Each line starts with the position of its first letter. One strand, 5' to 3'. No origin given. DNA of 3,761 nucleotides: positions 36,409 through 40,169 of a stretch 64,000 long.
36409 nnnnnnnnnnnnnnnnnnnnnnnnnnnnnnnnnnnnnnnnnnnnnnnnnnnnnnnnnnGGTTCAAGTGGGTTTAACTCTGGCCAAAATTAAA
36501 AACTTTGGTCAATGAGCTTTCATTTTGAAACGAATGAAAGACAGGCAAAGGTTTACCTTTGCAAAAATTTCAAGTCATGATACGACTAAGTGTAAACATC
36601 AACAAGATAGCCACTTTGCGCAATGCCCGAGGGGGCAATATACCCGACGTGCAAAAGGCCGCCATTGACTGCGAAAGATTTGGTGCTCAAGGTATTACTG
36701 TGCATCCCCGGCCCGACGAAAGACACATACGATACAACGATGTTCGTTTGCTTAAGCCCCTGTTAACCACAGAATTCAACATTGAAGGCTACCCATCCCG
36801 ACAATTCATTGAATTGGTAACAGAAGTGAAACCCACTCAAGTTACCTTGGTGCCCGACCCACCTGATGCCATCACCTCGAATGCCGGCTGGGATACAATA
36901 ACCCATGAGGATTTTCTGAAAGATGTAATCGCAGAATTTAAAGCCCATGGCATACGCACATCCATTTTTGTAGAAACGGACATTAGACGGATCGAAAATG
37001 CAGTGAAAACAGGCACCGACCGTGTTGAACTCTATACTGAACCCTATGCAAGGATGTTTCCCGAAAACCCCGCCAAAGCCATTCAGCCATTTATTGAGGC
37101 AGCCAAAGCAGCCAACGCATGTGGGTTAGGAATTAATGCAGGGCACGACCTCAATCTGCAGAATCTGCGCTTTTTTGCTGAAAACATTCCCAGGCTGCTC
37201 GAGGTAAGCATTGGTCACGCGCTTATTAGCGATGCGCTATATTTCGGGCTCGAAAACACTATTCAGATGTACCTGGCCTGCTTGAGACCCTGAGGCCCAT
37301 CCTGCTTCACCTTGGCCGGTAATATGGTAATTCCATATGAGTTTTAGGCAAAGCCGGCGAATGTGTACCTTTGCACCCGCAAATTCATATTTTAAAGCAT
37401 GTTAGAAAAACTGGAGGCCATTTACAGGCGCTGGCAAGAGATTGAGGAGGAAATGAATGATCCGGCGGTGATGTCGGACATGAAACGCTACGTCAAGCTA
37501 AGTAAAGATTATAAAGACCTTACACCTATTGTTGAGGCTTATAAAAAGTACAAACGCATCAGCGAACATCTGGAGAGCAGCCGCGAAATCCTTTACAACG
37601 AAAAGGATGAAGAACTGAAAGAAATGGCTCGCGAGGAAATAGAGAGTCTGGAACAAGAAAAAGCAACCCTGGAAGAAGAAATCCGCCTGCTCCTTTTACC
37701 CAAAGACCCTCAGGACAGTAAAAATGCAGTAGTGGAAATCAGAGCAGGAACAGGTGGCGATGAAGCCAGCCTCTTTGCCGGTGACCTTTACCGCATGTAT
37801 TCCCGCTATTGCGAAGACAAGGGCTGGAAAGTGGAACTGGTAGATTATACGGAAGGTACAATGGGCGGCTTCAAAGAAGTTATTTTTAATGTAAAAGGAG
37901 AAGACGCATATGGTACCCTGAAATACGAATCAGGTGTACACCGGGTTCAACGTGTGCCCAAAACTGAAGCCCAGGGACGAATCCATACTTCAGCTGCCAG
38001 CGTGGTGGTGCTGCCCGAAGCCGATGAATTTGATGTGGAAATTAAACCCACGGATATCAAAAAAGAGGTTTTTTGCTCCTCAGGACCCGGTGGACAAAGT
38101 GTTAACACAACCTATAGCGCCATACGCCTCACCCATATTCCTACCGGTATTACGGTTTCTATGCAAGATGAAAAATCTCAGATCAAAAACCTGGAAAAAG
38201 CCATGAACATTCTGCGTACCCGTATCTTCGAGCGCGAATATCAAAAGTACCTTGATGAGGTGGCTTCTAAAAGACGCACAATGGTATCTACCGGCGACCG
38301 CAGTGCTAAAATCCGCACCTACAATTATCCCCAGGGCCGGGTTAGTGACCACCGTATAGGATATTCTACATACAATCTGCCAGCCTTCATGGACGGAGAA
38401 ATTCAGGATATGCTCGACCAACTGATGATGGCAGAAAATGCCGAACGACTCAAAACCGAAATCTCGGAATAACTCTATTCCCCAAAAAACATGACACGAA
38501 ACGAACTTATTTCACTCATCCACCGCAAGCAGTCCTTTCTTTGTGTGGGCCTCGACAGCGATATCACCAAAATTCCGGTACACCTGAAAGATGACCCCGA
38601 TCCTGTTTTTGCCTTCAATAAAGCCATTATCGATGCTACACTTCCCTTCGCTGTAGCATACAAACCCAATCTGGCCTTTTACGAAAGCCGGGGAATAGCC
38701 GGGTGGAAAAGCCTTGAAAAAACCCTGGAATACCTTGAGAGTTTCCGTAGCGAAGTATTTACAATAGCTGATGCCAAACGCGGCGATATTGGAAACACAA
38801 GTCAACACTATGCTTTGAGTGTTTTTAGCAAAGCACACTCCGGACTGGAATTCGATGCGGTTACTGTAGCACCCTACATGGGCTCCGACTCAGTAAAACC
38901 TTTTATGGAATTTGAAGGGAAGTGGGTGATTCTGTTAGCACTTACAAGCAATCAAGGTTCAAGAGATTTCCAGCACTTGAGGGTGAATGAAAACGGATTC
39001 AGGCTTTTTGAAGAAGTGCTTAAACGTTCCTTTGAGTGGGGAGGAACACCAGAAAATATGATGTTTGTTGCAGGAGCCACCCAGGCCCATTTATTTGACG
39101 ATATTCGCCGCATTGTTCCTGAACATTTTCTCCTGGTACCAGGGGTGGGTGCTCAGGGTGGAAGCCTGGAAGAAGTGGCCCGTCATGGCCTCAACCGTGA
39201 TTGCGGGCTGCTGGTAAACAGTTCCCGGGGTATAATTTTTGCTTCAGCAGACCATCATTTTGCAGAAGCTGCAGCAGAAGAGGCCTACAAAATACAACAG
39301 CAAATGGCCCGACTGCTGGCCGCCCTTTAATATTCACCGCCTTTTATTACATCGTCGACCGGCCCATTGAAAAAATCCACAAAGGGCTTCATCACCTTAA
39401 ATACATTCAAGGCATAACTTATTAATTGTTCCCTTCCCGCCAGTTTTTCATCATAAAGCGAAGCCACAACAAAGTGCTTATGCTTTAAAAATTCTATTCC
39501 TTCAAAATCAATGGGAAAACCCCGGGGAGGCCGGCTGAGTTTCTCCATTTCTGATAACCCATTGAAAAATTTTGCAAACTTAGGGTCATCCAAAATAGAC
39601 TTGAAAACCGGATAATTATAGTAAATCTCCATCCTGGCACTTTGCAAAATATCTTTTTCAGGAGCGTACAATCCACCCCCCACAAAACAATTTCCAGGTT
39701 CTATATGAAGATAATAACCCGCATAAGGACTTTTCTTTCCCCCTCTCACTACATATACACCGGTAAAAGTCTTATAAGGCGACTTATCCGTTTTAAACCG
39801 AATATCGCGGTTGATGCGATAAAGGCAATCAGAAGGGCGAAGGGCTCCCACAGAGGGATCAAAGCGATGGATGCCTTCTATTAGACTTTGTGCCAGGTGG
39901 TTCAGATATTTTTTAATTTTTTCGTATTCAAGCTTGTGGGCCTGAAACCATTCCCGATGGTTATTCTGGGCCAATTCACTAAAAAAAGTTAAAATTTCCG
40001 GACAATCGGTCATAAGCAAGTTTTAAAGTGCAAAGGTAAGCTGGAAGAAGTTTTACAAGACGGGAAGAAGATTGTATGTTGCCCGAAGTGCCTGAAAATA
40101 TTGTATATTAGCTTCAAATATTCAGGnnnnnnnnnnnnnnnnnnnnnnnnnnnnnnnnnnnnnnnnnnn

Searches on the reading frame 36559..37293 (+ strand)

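Call 7: search_protein_families(library=pfam, proteins=[window:36559-37293:+], max_evalue=0.001)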
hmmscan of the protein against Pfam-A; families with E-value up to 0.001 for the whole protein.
window:36559-37293:+ (244 aa): 1 family
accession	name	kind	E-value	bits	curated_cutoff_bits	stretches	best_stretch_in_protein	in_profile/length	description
PF03740.19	PdxJ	-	1.1e-92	309.8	24.5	1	9-241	1-233/234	Pyridoxal phosphate biosynthesis protein PdxJ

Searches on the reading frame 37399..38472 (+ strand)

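Call 7: search_protein_families(library=pfam, proteins=[window:37399-38472:+], max_evalue=0.001)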
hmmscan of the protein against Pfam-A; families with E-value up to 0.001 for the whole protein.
window:37399-38472:+ (357 aa): 2 families
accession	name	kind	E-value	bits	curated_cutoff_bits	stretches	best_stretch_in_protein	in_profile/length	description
PF03462.23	PCRF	-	6.7e-80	267.9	24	1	10-202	3-194/194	PCRF domain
PF00472.26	RF-1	-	4.3e-37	127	35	1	210-319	2-116/116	RF-1 domain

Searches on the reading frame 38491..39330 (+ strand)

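Call 7: search_protein_families(library=pfam, proteins=[window:38491-39330:+], max_evalue=0.001)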
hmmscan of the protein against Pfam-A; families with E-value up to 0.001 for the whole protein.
window:38491-39330:+ (279 aa): 1 family
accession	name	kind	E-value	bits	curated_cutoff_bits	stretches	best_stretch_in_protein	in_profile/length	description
PF00215.30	OMPdecase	-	1.6e-21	77.7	27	1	17-254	3-214/221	Orotidine 5'-phosphate decarboxylase / HUMPS family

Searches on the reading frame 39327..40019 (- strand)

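Call 7: search_protein_families(library=pfam, proteins=[window:39327-40019:-], max_evalue=0.001)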
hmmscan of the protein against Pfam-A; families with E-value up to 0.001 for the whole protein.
window:39327-40019:- (230 aa): 1 family
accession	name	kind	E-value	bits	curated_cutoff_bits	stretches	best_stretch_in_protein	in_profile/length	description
PF09365.15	DUF2461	-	2.7e-66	223.9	22.8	1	8-216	1-208/208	Conserved hypothetical protein (DUF2461)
